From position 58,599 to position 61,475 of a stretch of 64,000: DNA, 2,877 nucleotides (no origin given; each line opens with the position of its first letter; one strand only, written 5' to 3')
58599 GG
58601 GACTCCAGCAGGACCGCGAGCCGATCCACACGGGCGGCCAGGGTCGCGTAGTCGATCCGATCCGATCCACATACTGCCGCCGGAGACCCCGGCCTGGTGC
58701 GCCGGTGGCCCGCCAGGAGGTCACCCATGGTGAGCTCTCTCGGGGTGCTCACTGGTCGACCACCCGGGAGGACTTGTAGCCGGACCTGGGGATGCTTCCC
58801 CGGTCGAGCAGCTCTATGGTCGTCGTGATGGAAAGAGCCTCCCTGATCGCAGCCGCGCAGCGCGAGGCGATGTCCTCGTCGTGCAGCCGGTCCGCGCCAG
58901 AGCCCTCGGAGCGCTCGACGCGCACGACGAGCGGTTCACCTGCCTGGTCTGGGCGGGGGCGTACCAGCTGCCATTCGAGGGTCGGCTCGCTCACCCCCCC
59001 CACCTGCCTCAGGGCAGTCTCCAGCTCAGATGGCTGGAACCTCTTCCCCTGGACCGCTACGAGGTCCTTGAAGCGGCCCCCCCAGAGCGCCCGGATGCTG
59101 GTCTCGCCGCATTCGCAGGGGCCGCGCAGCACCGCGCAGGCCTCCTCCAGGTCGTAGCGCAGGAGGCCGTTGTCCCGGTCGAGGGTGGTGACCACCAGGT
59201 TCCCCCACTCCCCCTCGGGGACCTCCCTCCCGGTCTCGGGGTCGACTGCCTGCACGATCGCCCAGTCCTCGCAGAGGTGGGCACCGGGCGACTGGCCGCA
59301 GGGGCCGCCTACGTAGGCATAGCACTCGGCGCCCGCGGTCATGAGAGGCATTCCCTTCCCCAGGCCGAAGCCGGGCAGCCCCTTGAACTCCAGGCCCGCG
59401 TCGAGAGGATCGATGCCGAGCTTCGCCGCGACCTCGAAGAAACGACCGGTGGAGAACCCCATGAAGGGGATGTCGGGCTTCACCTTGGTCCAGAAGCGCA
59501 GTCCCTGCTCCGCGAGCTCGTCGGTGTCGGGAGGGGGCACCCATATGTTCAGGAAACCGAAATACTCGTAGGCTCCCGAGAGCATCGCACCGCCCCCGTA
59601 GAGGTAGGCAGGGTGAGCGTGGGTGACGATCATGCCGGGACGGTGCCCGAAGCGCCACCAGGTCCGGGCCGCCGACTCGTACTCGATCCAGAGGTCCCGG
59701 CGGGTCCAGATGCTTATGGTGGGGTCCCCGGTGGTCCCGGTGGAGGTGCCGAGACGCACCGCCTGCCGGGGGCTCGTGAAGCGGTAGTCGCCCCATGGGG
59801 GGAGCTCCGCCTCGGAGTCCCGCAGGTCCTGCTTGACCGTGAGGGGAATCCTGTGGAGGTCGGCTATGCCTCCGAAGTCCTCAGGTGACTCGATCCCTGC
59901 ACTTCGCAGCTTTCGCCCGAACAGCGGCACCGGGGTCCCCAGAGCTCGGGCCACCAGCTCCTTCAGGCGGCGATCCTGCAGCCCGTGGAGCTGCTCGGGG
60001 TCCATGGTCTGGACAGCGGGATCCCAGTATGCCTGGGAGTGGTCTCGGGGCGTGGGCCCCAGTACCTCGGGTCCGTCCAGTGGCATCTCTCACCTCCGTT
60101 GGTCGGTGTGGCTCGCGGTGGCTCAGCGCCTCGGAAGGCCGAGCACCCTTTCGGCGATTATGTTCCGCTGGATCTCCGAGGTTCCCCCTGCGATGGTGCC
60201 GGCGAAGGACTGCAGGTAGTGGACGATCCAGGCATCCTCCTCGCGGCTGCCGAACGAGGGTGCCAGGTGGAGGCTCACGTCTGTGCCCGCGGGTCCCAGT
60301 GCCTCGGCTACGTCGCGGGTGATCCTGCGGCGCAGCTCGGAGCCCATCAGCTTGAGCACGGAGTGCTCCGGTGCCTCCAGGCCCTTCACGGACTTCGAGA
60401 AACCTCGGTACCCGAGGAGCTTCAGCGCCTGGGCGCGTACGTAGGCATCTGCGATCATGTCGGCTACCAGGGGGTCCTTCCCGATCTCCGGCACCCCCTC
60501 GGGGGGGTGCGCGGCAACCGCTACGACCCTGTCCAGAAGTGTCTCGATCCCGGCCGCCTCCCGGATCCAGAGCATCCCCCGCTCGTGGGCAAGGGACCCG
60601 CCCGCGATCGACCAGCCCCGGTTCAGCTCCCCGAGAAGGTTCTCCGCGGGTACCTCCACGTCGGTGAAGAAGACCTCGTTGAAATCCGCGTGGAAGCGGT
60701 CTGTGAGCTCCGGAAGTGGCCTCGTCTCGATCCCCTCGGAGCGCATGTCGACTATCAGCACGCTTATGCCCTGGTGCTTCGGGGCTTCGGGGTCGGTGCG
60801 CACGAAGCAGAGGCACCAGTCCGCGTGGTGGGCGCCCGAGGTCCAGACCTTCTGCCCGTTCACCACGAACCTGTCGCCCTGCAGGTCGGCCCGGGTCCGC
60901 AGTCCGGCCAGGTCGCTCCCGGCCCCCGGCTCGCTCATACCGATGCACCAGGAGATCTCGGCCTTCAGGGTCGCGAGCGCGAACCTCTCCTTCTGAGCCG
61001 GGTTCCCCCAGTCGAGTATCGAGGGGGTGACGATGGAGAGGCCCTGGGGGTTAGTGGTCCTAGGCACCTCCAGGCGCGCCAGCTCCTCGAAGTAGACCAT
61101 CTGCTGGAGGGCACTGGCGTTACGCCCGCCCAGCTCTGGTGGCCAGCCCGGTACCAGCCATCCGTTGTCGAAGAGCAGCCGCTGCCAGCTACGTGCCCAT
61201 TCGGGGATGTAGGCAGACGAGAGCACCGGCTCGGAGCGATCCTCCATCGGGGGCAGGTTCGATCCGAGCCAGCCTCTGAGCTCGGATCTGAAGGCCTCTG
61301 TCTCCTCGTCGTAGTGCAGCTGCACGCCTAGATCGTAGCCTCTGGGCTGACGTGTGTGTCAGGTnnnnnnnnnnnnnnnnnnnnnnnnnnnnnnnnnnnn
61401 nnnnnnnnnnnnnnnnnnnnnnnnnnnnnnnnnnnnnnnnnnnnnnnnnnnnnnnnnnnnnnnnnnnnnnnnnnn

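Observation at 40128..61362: Recurrent 16-bp palindrome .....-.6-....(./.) in five promoter gaps of the catabolic island: candidate operator of an unseen regulator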

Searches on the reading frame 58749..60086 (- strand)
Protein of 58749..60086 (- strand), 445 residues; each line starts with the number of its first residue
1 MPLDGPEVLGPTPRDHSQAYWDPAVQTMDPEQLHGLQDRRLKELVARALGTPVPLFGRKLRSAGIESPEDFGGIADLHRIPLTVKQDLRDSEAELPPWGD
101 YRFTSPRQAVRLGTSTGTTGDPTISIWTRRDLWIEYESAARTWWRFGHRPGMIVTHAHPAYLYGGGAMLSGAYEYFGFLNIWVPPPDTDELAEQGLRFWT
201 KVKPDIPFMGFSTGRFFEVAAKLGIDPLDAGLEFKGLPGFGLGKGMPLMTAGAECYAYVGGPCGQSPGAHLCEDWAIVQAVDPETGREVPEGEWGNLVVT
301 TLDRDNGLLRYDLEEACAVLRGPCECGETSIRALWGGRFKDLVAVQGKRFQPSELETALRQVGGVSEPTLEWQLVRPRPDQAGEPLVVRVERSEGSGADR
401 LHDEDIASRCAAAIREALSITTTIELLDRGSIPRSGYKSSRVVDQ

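Call 12: search_protein_families(library=pfam, proteins=[window:58749-60086:-])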
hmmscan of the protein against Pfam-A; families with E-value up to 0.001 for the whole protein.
window:58749-60086:- (445 aa): 1 family
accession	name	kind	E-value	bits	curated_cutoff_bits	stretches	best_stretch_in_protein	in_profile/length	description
PF14535.12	AMP-binding_C_2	-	9.6e-11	42.2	25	1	349-445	3-95/96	AMP-binding enzyme C-terminal domain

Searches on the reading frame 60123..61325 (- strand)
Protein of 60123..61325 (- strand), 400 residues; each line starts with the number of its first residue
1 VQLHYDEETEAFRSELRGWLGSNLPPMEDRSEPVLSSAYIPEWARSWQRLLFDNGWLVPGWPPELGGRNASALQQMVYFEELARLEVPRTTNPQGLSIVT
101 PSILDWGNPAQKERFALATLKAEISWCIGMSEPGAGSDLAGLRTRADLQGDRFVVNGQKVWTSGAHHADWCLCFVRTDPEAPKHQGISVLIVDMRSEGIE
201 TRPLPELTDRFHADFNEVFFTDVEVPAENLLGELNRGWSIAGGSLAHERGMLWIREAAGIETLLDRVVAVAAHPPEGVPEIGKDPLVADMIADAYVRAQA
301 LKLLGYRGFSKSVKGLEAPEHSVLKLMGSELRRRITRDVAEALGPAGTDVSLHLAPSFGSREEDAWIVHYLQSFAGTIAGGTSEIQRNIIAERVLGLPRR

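Call 12: search_protein_families(library=pfam, proteins=[window:60123-61325:-])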
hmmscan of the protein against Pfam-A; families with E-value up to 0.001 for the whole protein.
window:60123-61325:- (400 aa): 3 families
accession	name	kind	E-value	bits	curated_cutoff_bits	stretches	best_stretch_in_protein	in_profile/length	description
PF00441.29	Acyl-CoA_dh_1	-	8.4e-25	88.1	22.4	1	235-395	1-150/150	Acyl-CoA dehydrogenase, C-terminal domain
PF02770.24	Acyl-CoA_dh_M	-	2.4e-21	76.1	33.3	1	127-223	1-97/97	Acyl-CoA dehydrogenase, middle domain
PF02771.21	Acyl-CoA_dh_N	-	6.3e-13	49.5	22.9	1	7-116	2-106/113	Acyl-CoA dehydrogenase, N-terminal domain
